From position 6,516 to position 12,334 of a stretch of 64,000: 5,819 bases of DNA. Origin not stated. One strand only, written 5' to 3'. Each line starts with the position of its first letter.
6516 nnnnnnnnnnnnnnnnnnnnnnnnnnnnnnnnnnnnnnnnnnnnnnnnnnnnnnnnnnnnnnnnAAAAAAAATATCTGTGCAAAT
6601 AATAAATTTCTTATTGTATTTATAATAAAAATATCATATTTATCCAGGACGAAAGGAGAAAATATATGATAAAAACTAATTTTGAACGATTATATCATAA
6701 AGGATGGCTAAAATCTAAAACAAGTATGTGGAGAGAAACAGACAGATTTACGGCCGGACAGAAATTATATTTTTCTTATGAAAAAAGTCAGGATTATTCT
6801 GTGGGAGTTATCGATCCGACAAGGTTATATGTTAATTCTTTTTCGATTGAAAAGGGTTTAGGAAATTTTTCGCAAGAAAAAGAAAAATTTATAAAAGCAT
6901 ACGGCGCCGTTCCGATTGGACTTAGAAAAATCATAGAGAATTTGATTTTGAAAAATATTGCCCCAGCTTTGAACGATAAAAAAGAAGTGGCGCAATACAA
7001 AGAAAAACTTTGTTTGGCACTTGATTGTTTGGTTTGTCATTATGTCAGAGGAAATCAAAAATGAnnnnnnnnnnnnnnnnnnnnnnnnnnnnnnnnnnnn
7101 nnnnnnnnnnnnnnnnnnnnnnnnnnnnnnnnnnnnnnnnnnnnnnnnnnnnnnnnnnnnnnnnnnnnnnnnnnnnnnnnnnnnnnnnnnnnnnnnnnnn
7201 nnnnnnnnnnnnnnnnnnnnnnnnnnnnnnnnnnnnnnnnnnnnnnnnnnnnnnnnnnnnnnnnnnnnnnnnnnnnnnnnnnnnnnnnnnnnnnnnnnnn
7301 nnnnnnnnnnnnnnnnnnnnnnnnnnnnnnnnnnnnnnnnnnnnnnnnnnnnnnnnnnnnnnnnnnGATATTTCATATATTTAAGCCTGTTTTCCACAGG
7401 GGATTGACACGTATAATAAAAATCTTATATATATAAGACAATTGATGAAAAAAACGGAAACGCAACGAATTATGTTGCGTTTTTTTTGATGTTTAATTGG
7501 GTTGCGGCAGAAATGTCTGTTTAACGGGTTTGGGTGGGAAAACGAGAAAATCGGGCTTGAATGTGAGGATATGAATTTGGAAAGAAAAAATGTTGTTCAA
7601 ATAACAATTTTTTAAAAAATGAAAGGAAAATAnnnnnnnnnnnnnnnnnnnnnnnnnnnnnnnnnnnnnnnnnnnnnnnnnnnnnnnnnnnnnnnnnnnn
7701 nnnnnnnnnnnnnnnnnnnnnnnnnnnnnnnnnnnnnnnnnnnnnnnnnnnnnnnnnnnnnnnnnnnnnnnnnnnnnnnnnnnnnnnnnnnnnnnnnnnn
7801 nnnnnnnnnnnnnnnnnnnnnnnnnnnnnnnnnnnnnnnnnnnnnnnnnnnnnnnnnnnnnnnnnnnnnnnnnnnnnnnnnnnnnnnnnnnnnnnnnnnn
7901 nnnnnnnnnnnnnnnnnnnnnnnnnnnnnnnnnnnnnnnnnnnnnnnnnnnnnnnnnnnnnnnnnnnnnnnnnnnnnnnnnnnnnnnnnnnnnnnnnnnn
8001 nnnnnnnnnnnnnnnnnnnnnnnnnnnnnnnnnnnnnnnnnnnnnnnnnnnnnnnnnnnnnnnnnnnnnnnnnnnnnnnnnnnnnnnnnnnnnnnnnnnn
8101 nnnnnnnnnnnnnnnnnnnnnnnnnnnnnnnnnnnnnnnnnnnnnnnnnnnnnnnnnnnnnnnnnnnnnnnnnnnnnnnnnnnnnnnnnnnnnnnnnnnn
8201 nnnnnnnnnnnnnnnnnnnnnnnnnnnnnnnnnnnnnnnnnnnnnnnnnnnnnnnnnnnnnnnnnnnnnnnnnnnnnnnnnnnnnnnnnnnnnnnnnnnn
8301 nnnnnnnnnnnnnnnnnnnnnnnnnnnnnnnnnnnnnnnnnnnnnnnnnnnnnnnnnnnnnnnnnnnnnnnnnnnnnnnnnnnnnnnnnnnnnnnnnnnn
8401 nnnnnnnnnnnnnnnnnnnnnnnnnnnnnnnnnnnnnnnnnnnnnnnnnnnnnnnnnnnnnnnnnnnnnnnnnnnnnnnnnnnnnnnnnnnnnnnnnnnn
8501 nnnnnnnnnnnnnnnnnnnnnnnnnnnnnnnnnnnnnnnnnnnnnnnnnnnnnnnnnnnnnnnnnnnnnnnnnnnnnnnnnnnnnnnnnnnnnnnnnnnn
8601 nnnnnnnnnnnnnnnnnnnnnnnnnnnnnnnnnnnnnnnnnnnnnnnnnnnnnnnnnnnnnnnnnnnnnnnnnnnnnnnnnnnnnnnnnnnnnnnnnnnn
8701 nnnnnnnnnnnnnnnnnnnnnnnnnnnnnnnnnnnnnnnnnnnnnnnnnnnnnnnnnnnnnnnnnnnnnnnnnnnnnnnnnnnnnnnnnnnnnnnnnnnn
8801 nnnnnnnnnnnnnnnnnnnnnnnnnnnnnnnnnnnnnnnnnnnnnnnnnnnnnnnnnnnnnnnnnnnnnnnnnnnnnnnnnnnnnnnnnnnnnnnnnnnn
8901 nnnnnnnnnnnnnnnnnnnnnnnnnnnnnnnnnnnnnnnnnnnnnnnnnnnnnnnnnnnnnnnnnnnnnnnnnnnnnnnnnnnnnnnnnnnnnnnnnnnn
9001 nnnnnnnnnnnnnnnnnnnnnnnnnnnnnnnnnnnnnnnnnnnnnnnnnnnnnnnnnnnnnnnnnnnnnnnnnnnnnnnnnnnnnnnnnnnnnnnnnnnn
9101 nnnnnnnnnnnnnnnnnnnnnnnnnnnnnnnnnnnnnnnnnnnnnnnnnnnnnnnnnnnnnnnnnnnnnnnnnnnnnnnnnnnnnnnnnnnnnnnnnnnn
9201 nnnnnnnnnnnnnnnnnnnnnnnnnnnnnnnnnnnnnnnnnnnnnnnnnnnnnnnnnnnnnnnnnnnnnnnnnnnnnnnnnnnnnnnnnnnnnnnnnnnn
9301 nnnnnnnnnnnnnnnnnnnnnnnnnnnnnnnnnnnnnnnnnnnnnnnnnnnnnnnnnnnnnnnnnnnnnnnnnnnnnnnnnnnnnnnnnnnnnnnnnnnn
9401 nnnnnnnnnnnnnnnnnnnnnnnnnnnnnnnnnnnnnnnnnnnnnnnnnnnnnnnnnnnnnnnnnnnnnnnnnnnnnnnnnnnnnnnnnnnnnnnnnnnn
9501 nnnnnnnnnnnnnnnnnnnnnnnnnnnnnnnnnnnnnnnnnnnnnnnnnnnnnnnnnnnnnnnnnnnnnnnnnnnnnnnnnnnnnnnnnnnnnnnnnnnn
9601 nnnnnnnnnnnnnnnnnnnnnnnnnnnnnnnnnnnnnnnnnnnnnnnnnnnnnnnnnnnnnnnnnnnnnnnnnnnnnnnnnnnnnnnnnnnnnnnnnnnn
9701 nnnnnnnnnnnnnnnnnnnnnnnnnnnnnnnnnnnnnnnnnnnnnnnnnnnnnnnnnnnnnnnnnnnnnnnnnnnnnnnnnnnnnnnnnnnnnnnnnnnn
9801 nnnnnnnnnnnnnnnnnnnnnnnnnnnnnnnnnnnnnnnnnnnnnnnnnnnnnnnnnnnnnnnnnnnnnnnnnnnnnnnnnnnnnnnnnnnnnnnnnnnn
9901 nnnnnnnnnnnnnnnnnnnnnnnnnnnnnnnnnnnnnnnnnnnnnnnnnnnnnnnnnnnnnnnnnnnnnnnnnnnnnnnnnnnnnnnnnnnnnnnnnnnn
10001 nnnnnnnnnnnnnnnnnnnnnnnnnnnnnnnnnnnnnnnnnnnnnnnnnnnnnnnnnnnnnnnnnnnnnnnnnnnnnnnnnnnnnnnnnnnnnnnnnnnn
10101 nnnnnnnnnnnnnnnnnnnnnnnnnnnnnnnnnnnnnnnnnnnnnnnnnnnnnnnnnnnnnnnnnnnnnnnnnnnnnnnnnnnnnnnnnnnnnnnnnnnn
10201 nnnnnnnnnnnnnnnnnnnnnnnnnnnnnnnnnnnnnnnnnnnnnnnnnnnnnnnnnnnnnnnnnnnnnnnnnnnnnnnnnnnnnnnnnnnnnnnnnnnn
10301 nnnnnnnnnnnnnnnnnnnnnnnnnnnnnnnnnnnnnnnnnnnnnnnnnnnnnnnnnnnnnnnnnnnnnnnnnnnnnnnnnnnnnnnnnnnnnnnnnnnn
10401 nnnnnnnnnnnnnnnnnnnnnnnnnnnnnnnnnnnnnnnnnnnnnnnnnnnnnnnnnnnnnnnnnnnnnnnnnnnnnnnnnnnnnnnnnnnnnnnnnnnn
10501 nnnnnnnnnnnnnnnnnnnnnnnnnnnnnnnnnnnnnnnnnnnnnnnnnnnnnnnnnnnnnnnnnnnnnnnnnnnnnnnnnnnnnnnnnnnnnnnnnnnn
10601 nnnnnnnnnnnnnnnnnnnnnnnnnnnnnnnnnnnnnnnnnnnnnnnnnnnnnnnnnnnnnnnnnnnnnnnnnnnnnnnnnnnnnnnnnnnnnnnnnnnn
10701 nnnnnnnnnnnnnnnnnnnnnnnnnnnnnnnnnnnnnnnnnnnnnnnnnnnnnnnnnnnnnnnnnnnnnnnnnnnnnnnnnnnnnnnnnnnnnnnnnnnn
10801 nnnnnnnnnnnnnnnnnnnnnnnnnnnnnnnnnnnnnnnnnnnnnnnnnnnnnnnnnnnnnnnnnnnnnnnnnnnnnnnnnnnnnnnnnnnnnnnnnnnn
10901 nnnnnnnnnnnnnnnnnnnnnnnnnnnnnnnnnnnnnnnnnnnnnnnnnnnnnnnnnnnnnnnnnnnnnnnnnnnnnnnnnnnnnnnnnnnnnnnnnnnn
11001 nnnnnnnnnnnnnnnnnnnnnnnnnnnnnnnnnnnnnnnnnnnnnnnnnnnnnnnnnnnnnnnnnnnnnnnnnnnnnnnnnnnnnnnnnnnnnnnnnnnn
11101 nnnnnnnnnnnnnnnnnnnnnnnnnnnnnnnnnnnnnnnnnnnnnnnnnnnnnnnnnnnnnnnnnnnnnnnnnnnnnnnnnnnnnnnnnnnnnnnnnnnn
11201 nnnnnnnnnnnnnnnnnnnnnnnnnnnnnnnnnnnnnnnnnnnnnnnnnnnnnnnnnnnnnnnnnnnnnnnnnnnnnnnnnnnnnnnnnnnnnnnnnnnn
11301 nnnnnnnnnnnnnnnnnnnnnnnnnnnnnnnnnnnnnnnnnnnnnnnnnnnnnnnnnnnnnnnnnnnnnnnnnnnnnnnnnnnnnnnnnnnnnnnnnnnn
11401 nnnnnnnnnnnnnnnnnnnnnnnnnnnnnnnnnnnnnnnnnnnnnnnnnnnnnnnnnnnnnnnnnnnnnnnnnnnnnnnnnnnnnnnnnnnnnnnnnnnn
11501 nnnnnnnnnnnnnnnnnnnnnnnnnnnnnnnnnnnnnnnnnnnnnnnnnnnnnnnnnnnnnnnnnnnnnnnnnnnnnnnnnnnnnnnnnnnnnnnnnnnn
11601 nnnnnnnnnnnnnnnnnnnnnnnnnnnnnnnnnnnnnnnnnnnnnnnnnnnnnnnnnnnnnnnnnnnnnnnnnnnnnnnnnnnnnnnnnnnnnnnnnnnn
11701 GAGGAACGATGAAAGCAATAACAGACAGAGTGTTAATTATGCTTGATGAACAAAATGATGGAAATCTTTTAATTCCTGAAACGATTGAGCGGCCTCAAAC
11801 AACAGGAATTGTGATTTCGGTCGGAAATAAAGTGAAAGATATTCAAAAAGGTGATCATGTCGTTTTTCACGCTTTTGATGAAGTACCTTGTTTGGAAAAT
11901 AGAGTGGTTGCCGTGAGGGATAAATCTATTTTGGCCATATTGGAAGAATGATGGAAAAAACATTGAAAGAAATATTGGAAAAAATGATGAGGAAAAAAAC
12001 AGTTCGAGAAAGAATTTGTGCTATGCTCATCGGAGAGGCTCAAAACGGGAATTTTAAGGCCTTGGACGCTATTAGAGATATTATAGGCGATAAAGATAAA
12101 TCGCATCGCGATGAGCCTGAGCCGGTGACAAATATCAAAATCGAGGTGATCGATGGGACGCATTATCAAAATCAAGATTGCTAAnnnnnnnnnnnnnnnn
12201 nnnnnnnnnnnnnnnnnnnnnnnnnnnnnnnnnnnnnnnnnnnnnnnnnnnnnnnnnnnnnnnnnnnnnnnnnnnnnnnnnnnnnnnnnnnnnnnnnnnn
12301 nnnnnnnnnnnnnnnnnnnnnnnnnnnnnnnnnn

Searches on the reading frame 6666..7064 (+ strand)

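Call 15: search_protein_families(library=phrogs, proteins=[window:6666-7064:+], max_evalue=0.01)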
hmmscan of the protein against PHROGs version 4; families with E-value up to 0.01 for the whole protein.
window:6666-7064:+ (132 aa): 0 families

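Call 17: search_protein_families(library=pfam, proteins=[window:6666-7064:+], max_evalue=0.1)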
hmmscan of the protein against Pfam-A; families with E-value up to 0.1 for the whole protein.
window:6666-7064:+ (132 aa): 1 family
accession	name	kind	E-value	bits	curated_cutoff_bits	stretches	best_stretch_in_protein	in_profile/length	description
PF02298.23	Cu_bind_like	-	0.01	16.3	20.8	1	18-44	8-34/84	Plastocyanin-like domain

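Call 71: search_protein_families(library=padloc, proteins=[window:6666-7064:+], max_evalue=0.01)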
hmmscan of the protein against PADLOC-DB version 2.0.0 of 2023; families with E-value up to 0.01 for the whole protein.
window:6666-7064:+ (132 aa): 0 families

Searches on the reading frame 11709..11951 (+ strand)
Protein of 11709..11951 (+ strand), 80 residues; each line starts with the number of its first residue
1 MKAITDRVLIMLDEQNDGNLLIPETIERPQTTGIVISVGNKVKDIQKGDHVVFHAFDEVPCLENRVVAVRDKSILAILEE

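Call 15: search_protein_families(library=phrogs, proteins=[window:11709-11951:+], max_evalue=0.01)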
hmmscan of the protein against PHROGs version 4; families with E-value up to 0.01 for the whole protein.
window:11709-11951:+ (80 aa): 2 families
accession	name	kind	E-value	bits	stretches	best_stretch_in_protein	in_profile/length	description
phrog_3188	-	other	4.7e-11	43.3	1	1-79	3-95/96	co-chaperonin GroES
phrog_2640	-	other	0.0035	17.3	1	32-61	63-90/345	zinc containing alcohol dehydrogenase superfamily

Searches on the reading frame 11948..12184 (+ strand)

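Call 15: search_protein_families(library=phrogs, proteins=[window:11948-12184:+], max_evalue=0.01)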
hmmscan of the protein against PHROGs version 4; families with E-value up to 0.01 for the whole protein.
window:11948-12184:+ (78 aa): 1 family
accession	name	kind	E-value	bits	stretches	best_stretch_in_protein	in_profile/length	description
phrog_2412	-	unknown function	8.5e-06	26.9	1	3-64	53-114/150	-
